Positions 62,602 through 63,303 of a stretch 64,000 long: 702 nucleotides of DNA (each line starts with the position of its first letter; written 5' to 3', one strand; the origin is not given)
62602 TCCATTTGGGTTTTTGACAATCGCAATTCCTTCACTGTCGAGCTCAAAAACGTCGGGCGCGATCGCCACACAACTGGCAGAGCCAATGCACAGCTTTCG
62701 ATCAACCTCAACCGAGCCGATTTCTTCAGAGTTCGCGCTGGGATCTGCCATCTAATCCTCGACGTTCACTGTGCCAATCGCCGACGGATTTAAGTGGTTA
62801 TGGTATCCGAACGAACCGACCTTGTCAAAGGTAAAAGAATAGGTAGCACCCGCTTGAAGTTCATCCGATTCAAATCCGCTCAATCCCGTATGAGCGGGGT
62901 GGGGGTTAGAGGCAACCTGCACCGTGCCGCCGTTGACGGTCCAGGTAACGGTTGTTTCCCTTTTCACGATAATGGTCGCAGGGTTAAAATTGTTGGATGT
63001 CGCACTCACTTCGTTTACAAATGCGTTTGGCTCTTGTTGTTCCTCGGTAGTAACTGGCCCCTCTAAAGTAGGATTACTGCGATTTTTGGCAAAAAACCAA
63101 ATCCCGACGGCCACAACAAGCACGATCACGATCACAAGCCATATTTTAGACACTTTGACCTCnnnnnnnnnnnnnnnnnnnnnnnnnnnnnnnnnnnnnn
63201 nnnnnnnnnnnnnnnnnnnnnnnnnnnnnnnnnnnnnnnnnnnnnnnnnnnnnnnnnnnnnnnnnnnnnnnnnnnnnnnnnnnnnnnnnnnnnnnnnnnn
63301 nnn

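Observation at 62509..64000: Ferredoxin, Cys-less cupredoxin-like membrane protein and PfkB kinase operon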

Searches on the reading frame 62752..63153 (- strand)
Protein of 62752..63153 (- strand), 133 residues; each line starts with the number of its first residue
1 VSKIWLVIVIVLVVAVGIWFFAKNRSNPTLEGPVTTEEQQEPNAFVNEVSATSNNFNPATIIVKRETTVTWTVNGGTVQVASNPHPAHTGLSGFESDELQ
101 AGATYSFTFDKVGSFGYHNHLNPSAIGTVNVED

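Call 4: search_protein_families(library=pfam, proteins=[window:62752-63153:-], max_evalue=0.1)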
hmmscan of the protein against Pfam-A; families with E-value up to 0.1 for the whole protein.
window:62752-63153:- (133 aa): 5 families
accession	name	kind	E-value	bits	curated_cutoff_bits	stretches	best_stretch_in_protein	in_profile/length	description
PF13473.12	Cupredoxin_1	-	0.0042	17.5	27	1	14-129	3-102/104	Cupredoxin-like domain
PF13800.11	Sigma_reg_N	-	0.026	15.2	26.3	1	6-56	22-74/91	Sigma factor regulator N-terminal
PF00127.26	Copper-bind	-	0.035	14.9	21.2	1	48-118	6-83/99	Copper binding proteins, plastocyanin/azurin family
PF14155.11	DUF4307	-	0.061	13.6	27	0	4-60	7-63/111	Domain of unknown function (DUF4307)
PF17359.7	DUF5385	-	0.09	12.8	25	0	5-42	7-45/217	Family of unknown function (DUF5385)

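Call 5: search_protein_families(library=ncbifam, proteins=[window:62752-63153:-], max_evalue=0.1)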
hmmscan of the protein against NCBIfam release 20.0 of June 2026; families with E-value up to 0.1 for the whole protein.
window:62752-63153:- (133 aa): 7 families
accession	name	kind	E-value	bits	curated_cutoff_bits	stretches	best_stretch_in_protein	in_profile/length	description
TIGR03102.1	halo_cynanin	subfamily_domain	1.9e-07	31.1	93.8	1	49-131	32-114/115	halocyanin domain-containing protein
TIGR02657.1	amicyanin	equivalog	0.0011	19.4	110.2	1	56-132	8-83/83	amicyanin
TIGR04409.1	LptC_YrbK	equivalog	0.012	15.1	38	1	5-53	2-48/180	LPS export ABC transporter periplasmic protein LptC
TIGR02656.1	cyanin_plasto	equivalog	0.031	14.7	87.85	1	54-128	12-95/99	plastocyanin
TIGR03096.1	nitroso_cyanin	equivalog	0.083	12.6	142.85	0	46-127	48-129/135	nitrosocyanin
NF005411.0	PRK06975.1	equivalog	0.084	11.2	414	1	4-55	329-378/660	fused uroporphyrinogen-III synthase HemD/membrane protein HemX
NF041023.1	PP0621_fam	subfamily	0.098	12.9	45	0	8-46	4-43/71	PP0621 family protein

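Call 6: find_homologous_proteins(query=window:62752-63153:-)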
Query window:62752-63153:- (133 aa): 66 proteins with E <= 0.001 among 75 candidates.
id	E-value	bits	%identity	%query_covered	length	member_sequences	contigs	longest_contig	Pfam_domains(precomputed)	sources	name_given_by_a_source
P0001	2.9e-82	291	100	100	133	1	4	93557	-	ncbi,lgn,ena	-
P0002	7.5e-65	235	78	100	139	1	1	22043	-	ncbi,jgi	jgi:plastocyanin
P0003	5.5e-64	232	78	100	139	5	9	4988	-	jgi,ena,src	-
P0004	9.5e-62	225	76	100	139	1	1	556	-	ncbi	-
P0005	2.0e-58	214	72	100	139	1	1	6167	-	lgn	-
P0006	7.5e-54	199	76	91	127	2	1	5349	-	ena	-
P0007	4.7e-23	99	65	59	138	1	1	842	PF00127.27,PF13473.13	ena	-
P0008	9.7e-21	92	39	86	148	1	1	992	PF00127.27,PF13473.13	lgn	-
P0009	1.0e-20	92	51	68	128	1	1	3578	PF13473.13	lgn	-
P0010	1.1e-19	89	42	100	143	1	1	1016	PF13473.13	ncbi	-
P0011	1.3e-19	88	40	100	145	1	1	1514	-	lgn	-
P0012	3.1e-19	87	48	63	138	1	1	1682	PF13473.13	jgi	-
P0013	5.6e-19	86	42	82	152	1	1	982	-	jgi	jgi:plastocyanin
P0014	5.1e-18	83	48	64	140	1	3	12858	-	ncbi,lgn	ncbi:MAG: hypothetical protein WAV25_03245 [Minisyncoccia bacterium]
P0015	6.4e-18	83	39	98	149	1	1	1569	PF13473.13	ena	-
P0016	7.0e-18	83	38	98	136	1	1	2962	PF00127.27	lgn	-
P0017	8.8e-18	82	36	98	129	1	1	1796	PF00127.27,PF13473.13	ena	-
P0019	1.7e-17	81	48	63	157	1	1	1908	PF13473.13,PF20944.3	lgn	-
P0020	2.0e-17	81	52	63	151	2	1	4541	PF13473.13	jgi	jgi:plastocyanin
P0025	9.3e-16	76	51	65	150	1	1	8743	PF13473.13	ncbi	-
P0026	1.8e-15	75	48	58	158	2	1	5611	PF13473.13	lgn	-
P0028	3.3e-15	74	44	63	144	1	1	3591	PF00127.27,PF13473.13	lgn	-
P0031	8.4e-15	73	51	58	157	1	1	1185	PF13473.13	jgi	jgi:plastocyanin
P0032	1.3e-14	72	45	63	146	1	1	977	PF13473.13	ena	-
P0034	1.7e-14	72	42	70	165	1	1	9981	PF00127.27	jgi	jgi:plastocyanin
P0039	7.5e-14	70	33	98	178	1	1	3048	PF00127.27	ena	-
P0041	1.1e-13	69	35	97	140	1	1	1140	PF13473.13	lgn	-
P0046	2.4e-12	65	41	68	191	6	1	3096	PF13473.13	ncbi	-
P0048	4.1e-12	64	43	63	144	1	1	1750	PF13473.13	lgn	-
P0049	7.9e-12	63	40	74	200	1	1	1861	PF00127.27,PF13473.13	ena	-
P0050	1.0e-11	63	39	79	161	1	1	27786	PF00127.27,PF13473.13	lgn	-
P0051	1.4e-11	62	43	80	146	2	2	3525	PF00127.27,PF13473.13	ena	-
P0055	1.4e-10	59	42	80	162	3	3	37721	PF00127.27,PF13473.13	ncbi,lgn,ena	-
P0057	2.4e-10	58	40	79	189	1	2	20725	PF00127.27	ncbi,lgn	-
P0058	2.9e-10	58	41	63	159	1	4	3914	PF13473.13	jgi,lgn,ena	-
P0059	3.4e-10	58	41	69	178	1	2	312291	PF13473.13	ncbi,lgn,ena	-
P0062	9.8e-9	53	40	79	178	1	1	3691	PF00127.27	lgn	-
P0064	1.8e-8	52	41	61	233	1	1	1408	PF13473.13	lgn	-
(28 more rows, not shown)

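Call 11: search_solved_structures(query=A1, max_evalue=10, show_alignments=4)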
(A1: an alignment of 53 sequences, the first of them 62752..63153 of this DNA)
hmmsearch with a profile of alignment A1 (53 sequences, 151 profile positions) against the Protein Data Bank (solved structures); distinct sequences matched with E-value up to 10: 151 (the best 60 are shown).
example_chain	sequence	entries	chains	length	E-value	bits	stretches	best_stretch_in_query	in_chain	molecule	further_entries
1sf3_A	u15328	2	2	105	1.9e-09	41.1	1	55-150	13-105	Amicyanin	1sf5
1sfd_A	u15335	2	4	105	2.1e-09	40.9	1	55-150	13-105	Amicyanin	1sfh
2idt_A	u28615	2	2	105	2.6e-09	40.6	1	55-150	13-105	Amicyanin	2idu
2idq_A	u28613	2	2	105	2.8e-09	40.5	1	55-150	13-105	Amicyanin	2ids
3rym_A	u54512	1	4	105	2.9e-09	40.5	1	55-150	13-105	Amicyanin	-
2qdv_A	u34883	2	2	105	3.7e-09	40.1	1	55-150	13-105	Amicyanin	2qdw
1aac_A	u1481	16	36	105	4.7e-09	39.8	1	55-150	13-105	AMICYANIN | PROTEIN (AMICYANIN)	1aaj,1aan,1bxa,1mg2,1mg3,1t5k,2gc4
1mda_A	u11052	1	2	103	5.3e-09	39.6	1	55-150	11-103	AMICYANIN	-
9cck_A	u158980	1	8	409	6.2e-09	39.4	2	69-150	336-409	Copper-containing nitrite reductase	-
2gb2_A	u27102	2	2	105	6.4e-09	39.3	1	55-150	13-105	Amicyanin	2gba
3ie9_A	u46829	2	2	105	1.3e-08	38.3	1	55-150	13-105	Amicyanin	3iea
2plt_A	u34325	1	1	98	1.7e-08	37.9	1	71-150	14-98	PLASTOCYANIN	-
4p5r_A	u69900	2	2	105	1.8e-08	37.9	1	55-150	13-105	Amicyanin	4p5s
1bxu_A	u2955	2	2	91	1.9e-08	37.8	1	71-150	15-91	PLASTOCYANIN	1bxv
7zqe_M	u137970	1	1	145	2.4e-08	37.5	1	69-150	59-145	Plastocyanin, chloroplastic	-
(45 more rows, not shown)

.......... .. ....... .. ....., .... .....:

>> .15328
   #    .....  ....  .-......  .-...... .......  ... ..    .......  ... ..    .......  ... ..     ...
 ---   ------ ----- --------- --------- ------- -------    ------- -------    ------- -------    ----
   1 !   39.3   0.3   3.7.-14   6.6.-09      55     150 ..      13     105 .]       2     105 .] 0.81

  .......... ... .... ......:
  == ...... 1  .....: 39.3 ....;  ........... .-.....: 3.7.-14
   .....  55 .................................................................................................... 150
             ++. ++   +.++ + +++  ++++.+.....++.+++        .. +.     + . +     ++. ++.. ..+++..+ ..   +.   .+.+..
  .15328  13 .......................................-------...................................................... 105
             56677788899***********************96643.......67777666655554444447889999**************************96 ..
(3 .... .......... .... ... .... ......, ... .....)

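Call 12: find_related_loci(query=A1, collection=genome_contigs, flank=5000)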
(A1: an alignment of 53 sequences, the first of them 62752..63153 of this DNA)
Query A1 (133 aa) in genome_contigs; peptide patterns used: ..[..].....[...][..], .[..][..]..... (x = any residue, [..] = any of these).
504 stretches matched a pattern; 423 encode a relative of the query (tblastn E <= 1e-3); the best 80 are kept; 80 distinct loci.
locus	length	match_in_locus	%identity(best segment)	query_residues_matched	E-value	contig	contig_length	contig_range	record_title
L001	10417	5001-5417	78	1-133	3e-70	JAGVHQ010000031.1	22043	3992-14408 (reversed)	MAG: Candidatus Berkelbacteria bacterium isolate DeMMO2_25 c_000000014124, whole genome shotgun sequence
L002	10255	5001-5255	58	49-132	1e-25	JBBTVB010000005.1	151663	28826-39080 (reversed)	MAG: Patescibacteria group bacterium isolate H32-bin092_1 H32_bin092_1_000000000005, whole genome shotgun sequence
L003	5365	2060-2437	41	3-132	2e-25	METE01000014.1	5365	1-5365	MAG: candidate division Kazan bacterium RIFCSPLOWO2_01_FULL_48_13 rifcsplowo2_01_scaffold_46078, whole genome shotgun se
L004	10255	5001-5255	54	49-132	5e-24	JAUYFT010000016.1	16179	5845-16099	MAG: bacterium isolate C21_metabat.bin.3 C21_k141_420854, whole genome shotgun sequence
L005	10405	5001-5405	36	3-132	7e-24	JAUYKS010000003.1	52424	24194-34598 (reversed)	MAG: bacterium isolate C24_metabat.bin.208 C24_k141_1012380, whole genome shotgun sequence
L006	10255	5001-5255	52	49-132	9e-24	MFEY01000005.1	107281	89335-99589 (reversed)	MAG: Candidatus Doudnabacteria bacterium RIFCSPHIGHO2_12_FULL_48_16 rifcsphigho2_12_scaffold_409, whole genome shotgun s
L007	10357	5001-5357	43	10-132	1e-23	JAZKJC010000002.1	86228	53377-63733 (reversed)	MAG: Patescibacteria group bacterium isolate ADI_DC_SW_02_SPN_11032020-bin081_1 DCSW02SPN_B081_1_000000000002, whole gen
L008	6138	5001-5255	51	49-132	2e-23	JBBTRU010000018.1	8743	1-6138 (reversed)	MAG: Patescibacteria group bacterium isolate H51-bin156_1 H51_bin156_1_000000000018, whole genome shotgun sequence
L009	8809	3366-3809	37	1-133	4e-23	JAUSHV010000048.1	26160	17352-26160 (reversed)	MAG: bacterium isolate E14_metabat.bin.207_sub E14_k141_1301834, whole genome shotgun sequence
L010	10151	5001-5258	58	46-129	4e-23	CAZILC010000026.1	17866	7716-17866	MAG TPA_asm: uncultured Gammaproteobacteria bacterium isolate SRP200132_co1_59 genome assembly, contig: NODE_5440_length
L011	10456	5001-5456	33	4-131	6e-23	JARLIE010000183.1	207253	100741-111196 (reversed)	MAG: Candidatus Paceibacterota bacterium isolate MAG_CO249 MetaCoAG_Bin_249_Oxic_k141_1443204, whole genome shotgun sequ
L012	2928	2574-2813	58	54-131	1e-22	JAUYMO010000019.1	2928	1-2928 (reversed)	MAG: Candidatus Giovannonibacteria bacterium isolate C24_metabat.bin.89 C24_k141_475315, whole genome shotgun sequence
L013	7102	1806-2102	47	36-133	1e-22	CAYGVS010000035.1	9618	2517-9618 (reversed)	MAG TPA_asm: uncultured archaeon isolate ERP119294_co1_457 genome assembly, contig: NODE_9941_length_9618_cov_8.050403,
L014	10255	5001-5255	51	49-132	1e-22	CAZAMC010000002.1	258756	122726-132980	MAG TPA_asm: uncultured Gammaproteobacteria bacterium isolate SRP173033_co2_64 genome assembly, contig: NODE_8_length_25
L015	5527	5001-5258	50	48-132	1e-22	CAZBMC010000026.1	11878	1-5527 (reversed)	MAG TPA_asm: uncultured Gammaproteobacteria bacterium isolate SRP329715_co1_47 genome assembly, contig: NODE_8221_length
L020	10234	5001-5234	54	56-132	4e-22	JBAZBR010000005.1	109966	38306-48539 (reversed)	MAG: Patescibacteria group bacterium isolate SO_2017_GW1_117 NODE_1223_length_109966_cov_1.382933_OW334_2017, whole geno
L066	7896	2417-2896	34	4-132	2e-19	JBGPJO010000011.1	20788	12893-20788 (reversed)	MAG: Candidatus Paceibacteria bacterium isolate OBJ_0618_7090110_307 k141_10102639_length_20788_cov_12.9832, whole genom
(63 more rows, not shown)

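Call 17: predict_structure(alignment_id=A1)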
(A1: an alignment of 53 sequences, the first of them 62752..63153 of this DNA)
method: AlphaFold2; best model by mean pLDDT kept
length: 133 residues; sequences in the alignment: 53
mean_pLDDT: 88.4   pTM: 0.66
mean pLDDT of the five models: 88.4, 87.8, 87.3, 86.2, 85.5
residues with pLDDT >= 90: 93; 70-90: 20; 50-70: 20; < 50: 0
segments of 3 or more residues with pLDDT < 50: none
pLDDT, mean of each block of 10 residues (from residue 1): 88 93 69 60 84 96 97 98 81 95 98 95 95 96
secondary structure, 60 per line:
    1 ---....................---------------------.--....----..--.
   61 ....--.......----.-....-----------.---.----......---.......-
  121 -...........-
elements in order: H4-23 E48-51 E60-64 E67-73 E80-83 E104-109 E113-119 E122-132

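Call 39: find_encoding_contigs(protein=P0001, flank=8000, max_places=4)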
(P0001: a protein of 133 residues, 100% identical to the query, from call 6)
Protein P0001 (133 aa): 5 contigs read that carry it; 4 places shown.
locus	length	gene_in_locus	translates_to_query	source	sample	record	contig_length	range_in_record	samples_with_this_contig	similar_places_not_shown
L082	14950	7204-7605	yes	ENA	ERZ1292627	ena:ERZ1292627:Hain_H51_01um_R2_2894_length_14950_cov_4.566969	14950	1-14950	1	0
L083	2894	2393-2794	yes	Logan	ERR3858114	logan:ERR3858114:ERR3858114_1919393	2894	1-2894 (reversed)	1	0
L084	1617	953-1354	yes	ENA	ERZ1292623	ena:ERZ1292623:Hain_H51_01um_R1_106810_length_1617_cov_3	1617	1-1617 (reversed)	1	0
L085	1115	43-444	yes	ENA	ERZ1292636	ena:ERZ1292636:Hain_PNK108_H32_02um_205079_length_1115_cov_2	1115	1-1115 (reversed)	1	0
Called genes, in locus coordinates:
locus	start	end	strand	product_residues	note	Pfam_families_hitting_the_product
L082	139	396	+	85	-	PF22976:RRM_10 (weak), PF00076:RRM_1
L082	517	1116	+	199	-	PF13482:RNase_H_2 (weak), PF10108:DNA_pol_B_exo2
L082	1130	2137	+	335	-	PF00070:Pyr_redox (faint), PF01134:GIDA (faint), PF07992:Pyr_redox_2, PF01266:DAO (weak), PF13738:Pyr_redox_3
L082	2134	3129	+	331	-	PF00579:tRNA-synt_1b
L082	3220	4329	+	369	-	PF26514:DUF8173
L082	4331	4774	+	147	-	PF02502:LacAB_rpiB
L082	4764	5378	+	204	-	-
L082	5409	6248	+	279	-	PF01116:F_bP_aldolase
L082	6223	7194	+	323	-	PF00294:PfkB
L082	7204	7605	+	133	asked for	-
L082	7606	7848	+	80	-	PF06902:Fer4_19, PF13459:Fer4_15, PF13370:Fer4_13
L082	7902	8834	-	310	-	PF04116:FA_hydroxylase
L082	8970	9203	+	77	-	PF08984:DUF1858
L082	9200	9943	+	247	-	PF02463:SMC_N (faint), PF00005:ABC_tran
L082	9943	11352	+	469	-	PF19295:SufBD_N, PF01458:SUFBD_core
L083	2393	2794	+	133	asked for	-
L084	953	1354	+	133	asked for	-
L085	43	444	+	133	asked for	-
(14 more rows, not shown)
